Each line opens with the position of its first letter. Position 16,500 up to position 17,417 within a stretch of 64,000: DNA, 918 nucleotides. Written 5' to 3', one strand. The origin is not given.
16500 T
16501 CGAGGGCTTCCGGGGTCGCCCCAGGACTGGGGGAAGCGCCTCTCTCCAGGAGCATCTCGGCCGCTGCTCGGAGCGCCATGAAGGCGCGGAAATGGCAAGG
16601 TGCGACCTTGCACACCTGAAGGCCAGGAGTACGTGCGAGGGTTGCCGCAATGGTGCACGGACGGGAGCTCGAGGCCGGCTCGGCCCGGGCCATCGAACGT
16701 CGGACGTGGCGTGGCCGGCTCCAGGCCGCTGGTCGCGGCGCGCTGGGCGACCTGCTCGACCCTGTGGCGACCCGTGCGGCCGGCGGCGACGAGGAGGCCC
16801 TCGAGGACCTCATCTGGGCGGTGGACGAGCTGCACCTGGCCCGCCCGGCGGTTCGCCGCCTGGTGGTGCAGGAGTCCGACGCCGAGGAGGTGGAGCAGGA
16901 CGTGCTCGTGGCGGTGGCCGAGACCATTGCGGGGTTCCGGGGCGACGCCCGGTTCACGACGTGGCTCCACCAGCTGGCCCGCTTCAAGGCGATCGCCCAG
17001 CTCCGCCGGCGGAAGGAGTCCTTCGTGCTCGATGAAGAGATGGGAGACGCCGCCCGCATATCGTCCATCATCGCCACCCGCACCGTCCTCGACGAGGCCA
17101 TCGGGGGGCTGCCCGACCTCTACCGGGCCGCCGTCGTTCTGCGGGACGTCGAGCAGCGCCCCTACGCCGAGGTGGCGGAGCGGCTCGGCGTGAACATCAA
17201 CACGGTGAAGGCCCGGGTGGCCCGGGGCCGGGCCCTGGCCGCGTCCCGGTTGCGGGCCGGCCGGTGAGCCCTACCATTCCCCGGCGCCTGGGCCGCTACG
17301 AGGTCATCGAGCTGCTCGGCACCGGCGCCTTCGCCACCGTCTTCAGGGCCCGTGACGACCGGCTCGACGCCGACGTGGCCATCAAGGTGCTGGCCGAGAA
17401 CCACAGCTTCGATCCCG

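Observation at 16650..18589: ECF sigma factor translationally coupled to a transmembrane Ser/Thr kinase instead of a classical anti-sigma factor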

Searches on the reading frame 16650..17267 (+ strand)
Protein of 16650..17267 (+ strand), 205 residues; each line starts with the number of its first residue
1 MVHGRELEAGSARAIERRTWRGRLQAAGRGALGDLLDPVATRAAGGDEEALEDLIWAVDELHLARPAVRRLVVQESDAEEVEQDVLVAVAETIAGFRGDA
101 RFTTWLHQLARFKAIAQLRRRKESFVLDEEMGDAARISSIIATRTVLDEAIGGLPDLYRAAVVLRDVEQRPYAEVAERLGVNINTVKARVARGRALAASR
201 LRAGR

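Call 4: search_protein_families(library=ncbifam, proteins=[window:16650-17267:+], max_evalue=0.01)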
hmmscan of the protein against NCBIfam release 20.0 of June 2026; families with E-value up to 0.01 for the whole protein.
window:16650-17267:+ (205 aa): 75 families (the best 25 are shown)
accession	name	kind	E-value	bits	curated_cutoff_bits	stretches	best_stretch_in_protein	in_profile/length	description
NF008888.0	PRK11922.1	equivalog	1.1e-22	80.8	204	2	39-133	20-112/231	RNA polymerase sigma factor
NF007223.0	PRK09641.1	equivalog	8.7e-20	71.3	209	2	45-136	14-103/187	RNA polymerase sigma factor SigW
NF007225.0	PRK09643.1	equivalog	1.2e-19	70.8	190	1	42-202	20-183/204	RNA polymerase sigma factor SigM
TIGR02948.1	SigW_bacill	equivalog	1.3e-18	67.7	243.1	1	46-202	15-185/187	RNA polymerase sigma factor SigW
TIGR02983.1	SigE-fam_strep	subfamily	4.4e-18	65.7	141.55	1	63-195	19-152/162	SigE family RNA polymerase sigma factor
TIGR02959.1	SigZ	equivalog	2.7e-17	63.1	168.65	1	68-196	12-143/170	RNA polymerase sigma factor SigZ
TIGR02937.1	sigma70-ECF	superfamily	5.3e-17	61.9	42.9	1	63-195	13-159/165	sigma-70 family RNA polymerase sigma factor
TIGR02939.1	RpoE_Sigma70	equivalog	1.2e-16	61.2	236.15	1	42-202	13-187/190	RNA polymerase sigma factor RpoE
NF009166.1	PRK12513.1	equivalog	2.9e-16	59.7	206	1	68-190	39-175/193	RNA polymerase sigma factor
NF007229.0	PRK09647.1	equivalog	5.2e-16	58.6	265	1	70-199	63-200/220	RNA polymerase sigma factor SigE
NF009176.0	PRK12524.1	equivalog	7.9e-16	58.4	264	1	42-198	19-182/196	RNA polymerase sigma factor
NF007215.0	PRK09637.1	equivalog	1.6e-15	57.6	212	1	68-196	18-149/181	RNA polymerase sigma factor SigZ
NF007216.0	PRK09638.1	equivalog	8.3e-15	55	194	1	41-193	10-166/180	RNA polymerase sigma factor SigY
NF009168.0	PRK12515.1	subfamily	1e-14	54.4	236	1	41-202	14-180/189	RNA polymerase sigma factor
TIGR02985.1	Sig70_bacteroi1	subfamily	8.6e-14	52.1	126.4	1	69-193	19-154/162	RNA polymerase sigma-70 factor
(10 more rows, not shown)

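Call 5: search_protein_families(library=pfam, proteins=[window:16650-17267:+], max_evalue=0.01)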
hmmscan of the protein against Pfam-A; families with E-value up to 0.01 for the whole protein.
window:16650-17267:+ (205 aa): 7 families
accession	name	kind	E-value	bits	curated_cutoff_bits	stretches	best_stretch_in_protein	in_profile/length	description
PF08281.18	Sigma70_r4_2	-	6.6e-16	58.1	25.7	1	147-195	4-52/54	Sigma-70, region 4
PF04542.20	Sigma70_r2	-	7.6e-09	35.7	24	1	67-122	12-69/71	Sigma-70 region 2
PF04545.22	Sigma70_r4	-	2.8e-07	30.4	24.1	1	150-193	1-44/50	Sigma-70, region 4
PF13404.12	HTH_AsnC-type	-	0.00034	20.8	27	1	170-192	18-40/42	AsnC-type helix-turn-helix domain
PF22451.2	NirdL-like_HTH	-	0.0023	17.9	27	1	168-192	15-39/47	Siroheme decarboxylase NirDL-like HTH domain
PF13542.12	HTH_Tnp_ISL3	-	0.0048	16.8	27.4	0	161-192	18-49/51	Helix-turn-helix domain of transposase family ISL3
PF13384.12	HTH_23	-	0.0049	17.1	24.6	0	160-188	7-36/50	Homeodomain-like domain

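Call 7: find_homologous_proteins(query=window:16650-17267:+, max_evalue=0.00001)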
Query window:16650-17267:+ (205 aa): 766 proteins with E <= 0.00001 among 8000 candidates; the best 120 are listed.
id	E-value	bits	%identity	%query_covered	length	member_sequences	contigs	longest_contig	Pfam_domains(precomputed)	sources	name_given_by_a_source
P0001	2.5e-120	417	100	100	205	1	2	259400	PF04545.23,PF04542.21,PF08281.19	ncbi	-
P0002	9.2e-95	334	80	91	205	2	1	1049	PF04545.23,PF04542.21,PF08281.19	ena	-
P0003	1.5e-94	333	81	94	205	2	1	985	PF04545.23,PF04542.21,PF08281.19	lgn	-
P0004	2.2e-93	330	80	94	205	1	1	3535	PF04545.23,PF04542.21,PF08281.19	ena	-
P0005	1.6e-84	301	77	94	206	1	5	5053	PF04545.23,PF04542.21,PF08281.19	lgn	-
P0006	9.3e-83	295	76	95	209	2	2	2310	PF04545.23,PF04542.21,PF08281.19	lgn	-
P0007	2.3e-80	287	73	100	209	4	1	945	PF04545.23,PF04542.21,PF08281.19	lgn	-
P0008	3.1e-79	283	73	94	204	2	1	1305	PF04542.21,PF08281.19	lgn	-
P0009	1.5e-78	281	71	85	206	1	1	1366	PF04545.23,PF04542.21,PF08281.19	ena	-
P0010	1.3e-77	278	72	93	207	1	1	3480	PF04545.23,PF04542.21,PF08281.19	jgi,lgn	-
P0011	2.0e-77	277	71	95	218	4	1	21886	PF04545.23,PF04542.21,PF08281.19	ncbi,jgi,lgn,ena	-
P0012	2.1e-77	277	78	75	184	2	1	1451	PF04545.23,PF04542.21,PF08281.19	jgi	-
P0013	1.2e-75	272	70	87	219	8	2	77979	PF04542.21,PF08281.19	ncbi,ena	-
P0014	1.3e-75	272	69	95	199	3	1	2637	PF04545.23,PF04542.21,PF08281.19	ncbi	-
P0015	3.5e-74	267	70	96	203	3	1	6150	PF04542.21,PF08281.19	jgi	-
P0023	1.4e-71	258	71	83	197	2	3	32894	PF04542.21,PF08281.19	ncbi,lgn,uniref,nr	ncbi:sigma-70 family RNA polymerase sigma factor [Iamia sp.]|uniref:RNA polymerase sigma factor n=1 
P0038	1.7e-65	239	65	91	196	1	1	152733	PF04545.23,PF04542.21,PF08281.19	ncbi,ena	-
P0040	1.9e-64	235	71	74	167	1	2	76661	PF04542.21,PF08281.19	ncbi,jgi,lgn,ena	-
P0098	5.2e-55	204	58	90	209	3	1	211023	PF04545.23,PF04542.21,PF08281.19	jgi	-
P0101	7.5e-55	204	60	87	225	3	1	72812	PF04542.21,PF08281.19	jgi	jgi:RNA polymerase sigma-70 factor (ECF subfamily)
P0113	4.2e-54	201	58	78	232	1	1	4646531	PF04545.23,PF04542.21,PF08281.19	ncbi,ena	-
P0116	7.4e-54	201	61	88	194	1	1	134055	PF04545.23,PF04542.21,PF08281.19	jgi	jgi:RNA polymerase sigma-70 factor, ECF subfamily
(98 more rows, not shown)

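Call 9: find_encoding_contigs(protein=P0113, flank=6000, max_places=2)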
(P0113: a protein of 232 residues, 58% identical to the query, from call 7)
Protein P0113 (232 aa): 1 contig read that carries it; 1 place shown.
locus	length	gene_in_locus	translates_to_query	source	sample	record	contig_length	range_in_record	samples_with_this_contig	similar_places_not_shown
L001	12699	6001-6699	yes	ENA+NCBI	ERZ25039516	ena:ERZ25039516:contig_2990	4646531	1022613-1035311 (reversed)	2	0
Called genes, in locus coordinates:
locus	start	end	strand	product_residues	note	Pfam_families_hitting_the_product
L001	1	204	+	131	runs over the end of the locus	PF12823:DUF3817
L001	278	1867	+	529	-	PF00117:GATase, PF07722:Peptidase_C26, PF02540:NAD_synthase (weak), PF03054:tRNA_Me_trans (faint), PF00958:GMP_synt_C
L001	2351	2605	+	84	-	PF07679:I-set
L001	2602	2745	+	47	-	PF07679:I-set (weak)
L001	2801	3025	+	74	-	-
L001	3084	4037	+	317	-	PF00583:Acetyltransf_1, PF13508:Acetyltransf_7 (weak)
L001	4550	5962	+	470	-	PF02720:DUF222, PF01844:HNH (weak)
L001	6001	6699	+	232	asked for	PF04542:Sigma70_r2, PF08281:Sigma70_r4_2, PF04545:Sigma70_r4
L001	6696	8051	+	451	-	PF00069:Pkinase, PF07714:PK_Tyr_Ser-Thr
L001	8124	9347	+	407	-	PF00691:OmpA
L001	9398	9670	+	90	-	PF23855:DUF7218, PF07498:Rho_N (weak)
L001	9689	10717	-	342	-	PF01082:Cu2_monooxygen (weak)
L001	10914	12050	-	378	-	PF03009:GDPD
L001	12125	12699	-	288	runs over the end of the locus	PF00483:NTP_transferase, PF12804:NTP_transf_3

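Call 10: find_encoding_contigs(protein=P0038, flank=6000, max_places=2)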
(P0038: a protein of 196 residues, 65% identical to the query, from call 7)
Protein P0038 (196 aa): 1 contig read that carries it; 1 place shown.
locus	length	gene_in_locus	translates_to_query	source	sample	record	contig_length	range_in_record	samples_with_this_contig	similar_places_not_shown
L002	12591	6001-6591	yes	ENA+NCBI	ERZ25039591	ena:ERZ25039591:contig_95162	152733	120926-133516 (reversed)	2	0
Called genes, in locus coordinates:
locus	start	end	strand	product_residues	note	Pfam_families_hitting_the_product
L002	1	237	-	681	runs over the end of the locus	PF04997:RNA_pol_Rpb1_1, PF00623:RNA_pol_Rpb1_2, PF04983:RNA_pol_Rpb1_3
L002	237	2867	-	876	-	PF04565:RNA_pol_Rpb2_3, PF10385:RNA_pol_Rpb2_45, PF00562:RNA_pol_Rpb2_6, PF04560:RNA_pol_Rpb2_7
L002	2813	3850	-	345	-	PF04563:RNA_pol_Rpb2_1, PF04561:RNA_pol_Rpb2_2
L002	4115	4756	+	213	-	PF09957:VapB_antitoxin (weak), PF01850:PIN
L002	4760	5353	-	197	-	PF16670:PI-PLC-C1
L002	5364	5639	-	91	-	PF16670:PI-PLC-C1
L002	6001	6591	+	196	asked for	PF04542:Sigma70_r2, PF08281:Sigma70_r4_2, PF04545:Sigma70_r4 (weak)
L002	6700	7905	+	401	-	PF00069:Pkinase, PF07714:PK_Tyr_Ser-Thr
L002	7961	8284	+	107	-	-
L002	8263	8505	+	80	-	-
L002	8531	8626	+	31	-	-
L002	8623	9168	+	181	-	PF00691:OmpA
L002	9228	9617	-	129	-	PF16320:Ribosomal_L12_N, PF00542:Ribosomal_L12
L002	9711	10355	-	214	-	PF00466:Ribosomal_L10, PF27436:RL10_C (weak)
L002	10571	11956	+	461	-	-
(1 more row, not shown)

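Call 11: find_encoding_contigs(protein=P0023, flank=6000, max_places=2)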
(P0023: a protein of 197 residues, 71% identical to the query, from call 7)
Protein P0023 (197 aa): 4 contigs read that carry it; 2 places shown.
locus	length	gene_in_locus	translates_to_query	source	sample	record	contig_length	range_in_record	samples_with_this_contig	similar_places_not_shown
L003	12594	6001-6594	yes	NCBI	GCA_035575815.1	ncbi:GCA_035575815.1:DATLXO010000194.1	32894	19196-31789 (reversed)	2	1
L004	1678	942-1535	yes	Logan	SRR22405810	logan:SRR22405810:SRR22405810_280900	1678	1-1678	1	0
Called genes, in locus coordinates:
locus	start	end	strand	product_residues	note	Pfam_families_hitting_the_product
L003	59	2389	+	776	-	-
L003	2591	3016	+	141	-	PF13946:DUF4214 (weak)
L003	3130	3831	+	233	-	-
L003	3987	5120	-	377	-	PF03060:NMO, PF01070:FMN_dh (weak)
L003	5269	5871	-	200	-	PF00440:TetR_N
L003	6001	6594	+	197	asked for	PF04542:Sigma70_r2, PF08281:Sigma70_r4_2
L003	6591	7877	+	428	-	PF00069:Pkinase, PF07714:PK_Tyr_Ser-Thr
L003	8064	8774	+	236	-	-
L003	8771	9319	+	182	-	PF00691:OmpA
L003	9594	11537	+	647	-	PF00009:GTP_EFTU, PF22042:EF-G_D2 (faint), PF03144:GTP_EFTU_D2 (weak), PF14492:EFG_III, PF03764:EFG_IV, PF00679:EFG_C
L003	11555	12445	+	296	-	PF01636:APH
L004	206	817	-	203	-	PF00440:TetR_N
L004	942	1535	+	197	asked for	PF04542:Sigma70_r2, PF08281:Sigma70_r4_2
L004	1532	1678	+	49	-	?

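Call 25: find_related_loci(query=A1, collection=genome_contigs, flank=6000)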
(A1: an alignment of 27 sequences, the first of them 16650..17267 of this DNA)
Query A1 (205 aa) in genome_contigs; peptide patterns used: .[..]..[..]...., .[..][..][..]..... (x = any residue, [..] = any of these).
599 stretches matched a pattern (row limit reached: there are more); 474 encode a relative of the query (tblastn E <= 1e-3); the best 80 are kept; 80 distinct loci.
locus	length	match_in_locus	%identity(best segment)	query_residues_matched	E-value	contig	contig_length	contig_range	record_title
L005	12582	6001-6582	64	15-204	6e-68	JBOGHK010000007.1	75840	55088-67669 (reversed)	MAG: Acidimicrobiales bacterium isolate M3-S_metawrap_bin.105 k127_1842546, whole genome shotgun sequence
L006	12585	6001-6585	56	10-201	3e-57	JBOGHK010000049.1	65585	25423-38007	MAG: Acidimicrobiales bacterium isolate M3-S_metawrap_bin.105 k127_4402569, whole genome shotgun sequence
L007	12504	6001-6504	59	35-201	2e-54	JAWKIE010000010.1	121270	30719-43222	MAG: Microthrixaceae bacterium isolate ABC2.7 ABC2.7.fa-10, whole genome shotgun sequence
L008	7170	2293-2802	47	35-202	7e-46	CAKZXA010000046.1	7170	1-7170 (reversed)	MAG: uncultured Acidimicrobiales bacterium isolate L4_Bin_Bin_141_1 genome assembly, contig: c_000001963098, whole genom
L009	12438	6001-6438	60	42-186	3e-42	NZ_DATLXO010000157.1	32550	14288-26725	MAG: Iamia sp. isolate SMAG_U13248 k141_227974, whole genome shotgun sequence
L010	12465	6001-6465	42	54-201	1e-25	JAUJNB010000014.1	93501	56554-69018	MAG: Acidimicrobiales bacterium isolate YX2bin15 opera_contig_603, whole genome shotgun sequence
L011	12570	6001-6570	41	19-201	2e-25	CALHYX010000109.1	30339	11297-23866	MAG: uncultured Acidimicrobiales bacterium isolate R2_Bin_MAXBIN__055_1 genome assembly, contig: c_000000112213, whole g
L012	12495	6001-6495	40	36-194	4e-22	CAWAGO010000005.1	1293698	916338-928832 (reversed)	MAG: uncultured Actinomycetota bacterium isolate MFD02581.bin.1.159 genome assembly, contig: contig_2571, whole genome s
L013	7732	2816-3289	38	42-196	3e-21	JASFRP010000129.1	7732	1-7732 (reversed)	MAG: Gemmatimonadota bacterium isolate D1103M02metaG_Bin_527 D1103M02metaG_FD_scaffold_4239_c1, whole genome shotgun seq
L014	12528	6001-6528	34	36-203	3e-20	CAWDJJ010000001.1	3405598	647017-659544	MAG: uncultured Chloroflexia bacterium isolate MFD06435.bin.2.24 genome assembly, contig: contig_25456, whole genome sho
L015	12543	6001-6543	32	36-202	1e-19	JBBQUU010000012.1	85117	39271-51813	MAG: Opitutales bacterium isolate Co_metawrap_1950 Cmw_1950_k141_301184_length_85117_cov_15.0000, whole genome shotgun s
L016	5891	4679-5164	39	43-201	1e-19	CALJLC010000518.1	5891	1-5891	MAG TPA_asm: uncultured Gemmatimonadales bacterium isolate SRR7515933_bin.131_CONCOCT_v1.1_MAG genome assembly, contig:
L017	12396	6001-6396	41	70-196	3e-19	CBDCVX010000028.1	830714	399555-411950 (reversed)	MAG: Longimicrobiales bacterium isolate a0b5b817-e2af-4f96-8917-99eef08e4199 genome assembly, contig: contig_28, whole g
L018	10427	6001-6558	30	25-201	4e-19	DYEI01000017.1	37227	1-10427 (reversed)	MAG TPA_asm: Anaerolinea sp. isolate Tomsk_2_67_199 Tomsk_k141_3188, whole genome shotgun sequence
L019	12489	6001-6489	39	42-201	5e-19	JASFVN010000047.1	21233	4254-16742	MAG: Gemmatimonadota bacterium isolate D1105M20metaG_Bin_353 D1105M20metaG_FD_scaffold_500_c1, whole genome shotgun sequ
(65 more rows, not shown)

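Call 31: find_related_loci(query=A1, collection=metagenome_contigs, flank=6000)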
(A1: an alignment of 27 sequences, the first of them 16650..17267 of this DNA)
Query A1 (205 aa) in metagenome_contigs; peptide patterns used: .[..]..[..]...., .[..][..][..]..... (x = any residue, [..] = any of these).
600 stretches matched a pattern (row limit reached: there are more); 469 encode a relative of the query (tblastn E <= 1e-3); the best 80 are kept; 80 distinct loci.
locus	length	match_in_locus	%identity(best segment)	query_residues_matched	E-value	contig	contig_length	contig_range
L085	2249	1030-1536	56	35-201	3e-50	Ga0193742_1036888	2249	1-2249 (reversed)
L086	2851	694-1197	44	33-195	9e-25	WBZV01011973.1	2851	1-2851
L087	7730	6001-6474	38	42-196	2e-21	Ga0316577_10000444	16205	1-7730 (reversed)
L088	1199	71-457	42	78-201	3e-20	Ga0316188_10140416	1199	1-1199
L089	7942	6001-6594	32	21-204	3e-19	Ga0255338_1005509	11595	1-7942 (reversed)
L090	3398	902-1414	35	32-194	9e-19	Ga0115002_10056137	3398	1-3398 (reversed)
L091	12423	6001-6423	35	70-201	2e-18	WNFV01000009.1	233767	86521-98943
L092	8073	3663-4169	30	42-201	6e-18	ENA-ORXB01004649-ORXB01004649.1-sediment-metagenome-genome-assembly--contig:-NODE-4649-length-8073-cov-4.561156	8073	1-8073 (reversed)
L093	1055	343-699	43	85-194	3e-18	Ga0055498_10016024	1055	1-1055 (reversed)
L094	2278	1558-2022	33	42-192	6e-18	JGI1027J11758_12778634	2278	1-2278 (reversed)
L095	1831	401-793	38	68-195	9e-18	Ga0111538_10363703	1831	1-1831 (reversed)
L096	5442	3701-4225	33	39-205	5e-17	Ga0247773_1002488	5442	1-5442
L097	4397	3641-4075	30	70-203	4e-17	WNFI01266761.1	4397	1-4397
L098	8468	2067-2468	33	70-194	5e-16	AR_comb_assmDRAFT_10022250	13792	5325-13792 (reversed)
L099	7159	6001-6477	33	39-195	3e-15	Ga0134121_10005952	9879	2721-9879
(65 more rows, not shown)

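Call 35: search_solved_structures(query=window:16650-17267:+, max_evalue=0.001, show_alignments=4)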
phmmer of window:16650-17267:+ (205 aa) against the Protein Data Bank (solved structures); distinct sequences matched with E-value up to 0.001: 17.
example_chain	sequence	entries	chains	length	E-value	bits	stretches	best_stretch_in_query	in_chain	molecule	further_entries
5wuq_A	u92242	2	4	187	3.3e-14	56.7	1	45-202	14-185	ECF RNA polymerase sigma factor SigW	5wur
9m9d_F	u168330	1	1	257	8.1e-11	45.6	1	68-197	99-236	ECF RNA polymerase sigma factor SigE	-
9m9e_F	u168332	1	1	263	8.6e-11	45.5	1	68-197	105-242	ECF RNA polymerase sigma factor SigE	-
9m98_F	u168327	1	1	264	8.8e-11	45.5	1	68-197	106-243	ECF RNA polymerase sigma factor SigE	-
6jbq_F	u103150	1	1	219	1.6e-09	41.4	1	35-197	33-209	ECF RNA polymerase sigma-E factor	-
1or7_A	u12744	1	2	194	1.9e-09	41.1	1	40-197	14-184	RNA polymerase sigma-E factor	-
6in7_B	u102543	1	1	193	2.7e-09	40.7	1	41-196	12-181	RNA polymerase sigma-H factor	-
8z6g_B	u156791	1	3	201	3.1e-09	40.5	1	41-196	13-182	RNA polymerase sigma factor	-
5zx2_F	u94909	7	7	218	1.1e-08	38.7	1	68-195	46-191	ECF RNA polymerase sigma factor SigH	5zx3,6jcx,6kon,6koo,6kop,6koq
6jcy_F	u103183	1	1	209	2.4e-08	37.6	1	67-195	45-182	ECF RNA polymerase sigma factor SigH,ECF RNA polymerase sigma factor SigE,ECF RNA polymera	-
4cxf_A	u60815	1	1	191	2.6e-06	30.9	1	39-201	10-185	RNA POLYMERASE SIGMA FACTOR CNRH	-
6jhe_A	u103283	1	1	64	4.2e-06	30.2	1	147-202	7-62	ECF RNA polymerase sigma factor SigW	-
5fgm_A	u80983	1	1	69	1.5e-05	28.5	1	147-196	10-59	ECF RNA polymerase sigma factor SigR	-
7qh5_A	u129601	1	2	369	7.6e-05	26.1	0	28-118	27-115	RNA polymerase sigma factor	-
2q1z_A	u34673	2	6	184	0.00041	23.8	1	75-196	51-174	RpoE, ECF SigE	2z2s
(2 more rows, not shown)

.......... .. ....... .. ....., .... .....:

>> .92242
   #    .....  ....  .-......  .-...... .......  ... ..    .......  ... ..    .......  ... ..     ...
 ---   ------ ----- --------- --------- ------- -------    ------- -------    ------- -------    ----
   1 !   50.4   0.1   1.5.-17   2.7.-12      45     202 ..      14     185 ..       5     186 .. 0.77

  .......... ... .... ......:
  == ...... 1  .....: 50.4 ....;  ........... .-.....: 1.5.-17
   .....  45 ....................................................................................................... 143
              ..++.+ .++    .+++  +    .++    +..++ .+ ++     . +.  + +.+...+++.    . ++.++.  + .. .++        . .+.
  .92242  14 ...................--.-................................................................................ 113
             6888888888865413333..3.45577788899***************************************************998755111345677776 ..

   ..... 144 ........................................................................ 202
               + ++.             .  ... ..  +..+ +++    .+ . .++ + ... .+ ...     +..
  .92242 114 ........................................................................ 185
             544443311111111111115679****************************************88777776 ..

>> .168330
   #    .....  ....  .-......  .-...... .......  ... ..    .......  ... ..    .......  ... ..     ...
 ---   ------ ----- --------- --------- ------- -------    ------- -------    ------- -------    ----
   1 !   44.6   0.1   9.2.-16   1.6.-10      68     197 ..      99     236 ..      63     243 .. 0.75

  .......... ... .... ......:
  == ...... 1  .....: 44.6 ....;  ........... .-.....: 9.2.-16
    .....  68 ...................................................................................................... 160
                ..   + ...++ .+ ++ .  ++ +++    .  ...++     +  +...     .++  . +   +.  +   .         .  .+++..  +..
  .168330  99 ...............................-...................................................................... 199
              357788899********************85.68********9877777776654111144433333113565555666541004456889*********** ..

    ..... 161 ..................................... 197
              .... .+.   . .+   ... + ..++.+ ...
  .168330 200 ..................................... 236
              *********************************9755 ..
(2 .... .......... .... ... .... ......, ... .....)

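Call 54: find_encoding_contigs(protein=P0001, flank=8000, max_places=2)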
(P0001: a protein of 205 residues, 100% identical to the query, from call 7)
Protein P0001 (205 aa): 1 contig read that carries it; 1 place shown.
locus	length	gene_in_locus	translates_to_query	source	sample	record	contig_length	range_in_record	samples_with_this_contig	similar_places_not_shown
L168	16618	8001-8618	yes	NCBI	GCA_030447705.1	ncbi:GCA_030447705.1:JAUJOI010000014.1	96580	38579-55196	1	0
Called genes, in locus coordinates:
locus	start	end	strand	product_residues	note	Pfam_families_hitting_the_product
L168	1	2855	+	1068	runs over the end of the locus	PF12419:DUF3670, PF00176:SNF2-rel_dom, PF04851:ResIII (weak), PF00271:Helicase_C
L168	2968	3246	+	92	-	-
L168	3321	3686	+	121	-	-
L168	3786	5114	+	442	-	PF07907:YibE_F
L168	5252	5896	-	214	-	PF00072:Response_reg, PF00196:GerE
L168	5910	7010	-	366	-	PF13581:HATPase_c_2 (weak), PF02518:HATPase_c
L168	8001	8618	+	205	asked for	PF04542:Sigma70_r2, PF08281:Sigma70_r4_2, PF04545:Sigma70_r4 (weak)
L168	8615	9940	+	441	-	PF00069:Pkinase, PF07714:PK_Tyr_Ser-Thr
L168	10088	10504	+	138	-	-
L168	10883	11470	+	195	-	-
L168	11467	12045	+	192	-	PF00691:OmpA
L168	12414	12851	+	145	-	PF12158:DUF3592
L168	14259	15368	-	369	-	-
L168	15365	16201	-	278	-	-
